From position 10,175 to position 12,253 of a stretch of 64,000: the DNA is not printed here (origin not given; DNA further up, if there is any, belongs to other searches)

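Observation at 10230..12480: GC-rich two-gene island encoding a P-loop kinase-unknown-Nudix fusion plus a small basic protein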

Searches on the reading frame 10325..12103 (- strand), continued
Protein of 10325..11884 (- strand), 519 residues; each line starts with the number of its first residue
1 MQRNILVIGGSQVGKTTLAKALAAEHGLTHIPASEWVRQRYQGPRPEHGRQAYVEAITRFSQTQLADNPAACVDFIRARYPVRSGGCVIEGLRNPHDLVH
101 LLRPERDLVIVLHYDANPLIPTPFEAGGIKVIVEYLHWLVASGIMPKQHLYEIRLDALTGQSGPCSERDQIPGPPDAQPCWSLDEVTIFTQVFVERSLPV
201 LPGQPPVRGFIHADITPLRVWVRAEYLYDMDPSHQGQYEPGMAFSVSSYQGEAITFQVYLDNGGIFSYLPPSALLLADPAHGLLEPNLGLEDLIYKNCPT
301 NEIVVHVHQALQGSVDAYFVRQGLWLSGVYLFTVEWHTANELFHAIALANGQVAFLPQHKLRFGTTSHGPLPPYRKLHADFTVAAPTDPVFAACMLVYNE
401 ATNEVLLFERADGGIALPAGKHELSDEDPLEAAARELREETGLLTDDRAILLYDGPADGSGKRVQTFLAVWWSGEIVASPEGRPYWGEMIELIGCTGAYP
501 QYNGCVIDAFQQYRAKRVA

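Call 70: search_protein_families(library=pfam, alignment_id=A5, max_evalue=0.00001)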
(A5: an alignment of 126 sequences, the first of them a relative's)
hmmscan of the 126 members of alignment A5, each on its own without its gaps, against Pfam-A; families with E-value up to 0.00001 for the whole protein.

A. member 1, L001:225-617:+ (131 aa): 0 families

B. families by the number of members that match (of 126 scanned): 133 families (the first 25 are shown)
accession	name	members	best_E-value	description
PF00069.31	Pkinase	5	9e-44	Protein kinase domain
PF07714.23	PK_Tyr_Ser-Thr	5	8e-30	Protein tyrosine and serine/threonine kinase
PF01725.21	Ham1p_like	3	3.1e-39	Ham1 family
PF00294.29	PfkB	2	1.5e-56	pfkB family carbohydrate kinase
PF00484.24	Pro_CA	2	2.2e-53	Carbonic anhydrase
PF13462.12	Thioredoxin_4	2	4.3e-31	Thioredoxin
PF08241.18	Methyltransf_11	2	1.9e-28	Methyltransferase domain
PF13191.12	AAA_16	2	1.6e-27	AAA ATPase domain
PF13489.12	Methyltransf_23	2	4e-26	Methyltransferase domain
PF01323.26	DSBA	2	2.9e-24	DSBA-like thioredoxin domain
PF13649.12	Methyltransf_25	2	1.2e-23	Methyltransferase domain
PF08242.18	Methyltransf_12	2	5.1e-16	Methyltransferase domain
PF12840.13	HTH_20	2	1.1e-11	Helix-turn-helix domain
PF13401.12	AAA_22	2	6.9e-07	AAA domain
PF02538.19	Hydantoinase_B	1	1.4e-204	Hydantoinase B/oxoprolinase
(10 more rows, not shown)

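Call 74: search_protein_families(library=pfam, proteins=[L001:3692-4042:+], max_evalue=0.001)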
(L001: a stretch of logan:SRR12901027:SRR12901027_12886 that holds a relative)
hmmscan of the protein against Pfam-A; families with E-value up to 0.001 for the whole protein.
L001:3692-4042:+ (116 aa): 0 families

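Call 79: search_protein_families(library=phrogs, proteins=[L001:4829-5797:+, L001:6671-7621:+, L001:10050-10979:+, L001:12082-12780:+, L001:9112-9666:+, L001:6021-6551:+, L001:8020-8469:+, L001:1097-1555:+, L001:13014-13598:+, L001:11271-11723:+], max_evalue=0.001)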
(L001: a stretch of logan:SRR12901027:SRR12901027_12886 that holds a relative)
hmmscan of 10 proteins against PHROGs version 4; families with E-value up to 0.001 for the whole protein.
L001:4829-5797:+ (322 aa): 0 families

L001:6671-7621:+ (316 aa): 0 families

L001:10050-10979:+ (309 aa): 3 families
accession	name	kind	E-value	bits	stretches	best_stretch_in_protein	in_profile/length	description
phrog_1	-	integration and excision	8e-39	135.4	1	16-283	180-447/611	integrase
phrog_216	-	integration and excision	7.9e-30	105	1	115-299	54-252/301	integrase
phrog_17497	-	unknown function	4.8e-05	24.4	1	226-271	52-99/133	-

L001:12082-12780:+ (232 aa): 1 family
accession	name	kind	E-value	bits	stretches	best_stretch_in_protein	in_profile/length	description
phrog_1818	-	unknown function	5.7e-20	72.6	1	72-229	5-154/161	-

L001:9112-9666:+ (184 aa): 0 families

L001:6021-6551:+ (176 aa): 0 families

L001:8020-8469:+ (149 aa): 0 families

L001:1097-1555:+ (152 aa): 0 families

L001:13014-13598:+ (194 aa): 0 families

L001:11271-11723:+ (150 aa): 0 families

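Call 83: find_encoding_contigs(protein=P0133, flank=6000, max_places=2)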
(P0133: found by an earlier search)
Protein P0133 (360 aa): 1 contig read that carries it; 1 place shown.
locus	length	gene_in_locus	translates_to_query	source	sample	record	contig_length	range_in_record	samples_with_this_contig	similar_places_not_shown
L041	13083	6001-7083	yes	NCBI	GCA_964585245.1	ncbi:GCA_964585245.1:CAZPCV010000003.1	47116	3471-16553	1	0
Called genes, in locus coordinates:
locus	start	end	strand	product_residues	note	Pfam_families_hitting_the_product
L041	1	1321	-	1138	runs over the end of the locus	-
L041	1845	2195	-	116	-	-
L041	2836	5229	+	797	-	PF13491:FtsK_4TM, PF17854:FtsK_alpha, PF01580:FtsK_SpoIIIE, PF09397:FtsK_gamma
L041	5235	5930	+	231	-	PF13413:HTH_25, PF09136:Glucodextran_B (weak)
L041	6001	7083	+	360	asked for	PF00154:RecA_N, PF08423:Rad51 (weak), PF06745:ATPase (faint), PF01637:ATPase_2 (weak), PF21096:RecA_C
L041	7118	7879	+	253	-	PF13098:Thioredoxin_2 (weak), PF13462:Thioredoxin_4, PF01323:DSBA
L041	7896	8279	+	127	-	PF01230:HIT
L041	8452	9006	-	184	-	-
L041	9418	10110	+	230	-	PF13462:Thioredoxin_4, PF01323:DSBA, PF13743:Thioredoxin_5 (weak)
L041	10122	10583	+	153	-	PF07884:VKOR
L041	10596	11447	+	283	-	PF03232:COQ7 (faint), PF01988:VIT1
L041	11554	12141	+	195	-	PF00578:AhpC-TSA, PF08534:Redoxin, PF10417:1-cysPrx_C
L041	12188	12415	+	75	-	PF05635:23S_rRNA_IVP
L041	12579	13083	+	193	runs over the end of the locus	PF02777:Sod_Fe_C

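Call 103: find_related_loci(query=window:10325-11884:-, collection=metagenome_contigs, flank=6000)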
Query window:10325-11884:- (519 aa) in metagenome_contigs; peptide patterns used: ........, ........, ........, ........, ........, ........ (x = any residue, [..] = any of these).
28 stretches matched a pattern; 2 encode a relative of the query (tblastn E <= 1e-3); 2 distinct loci.
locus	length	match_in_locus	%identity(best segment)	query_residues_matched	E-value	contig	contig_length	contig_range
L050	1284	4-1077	68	160-517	4e-175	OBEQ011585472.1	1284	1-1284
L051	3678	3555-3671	45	209-248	5e-7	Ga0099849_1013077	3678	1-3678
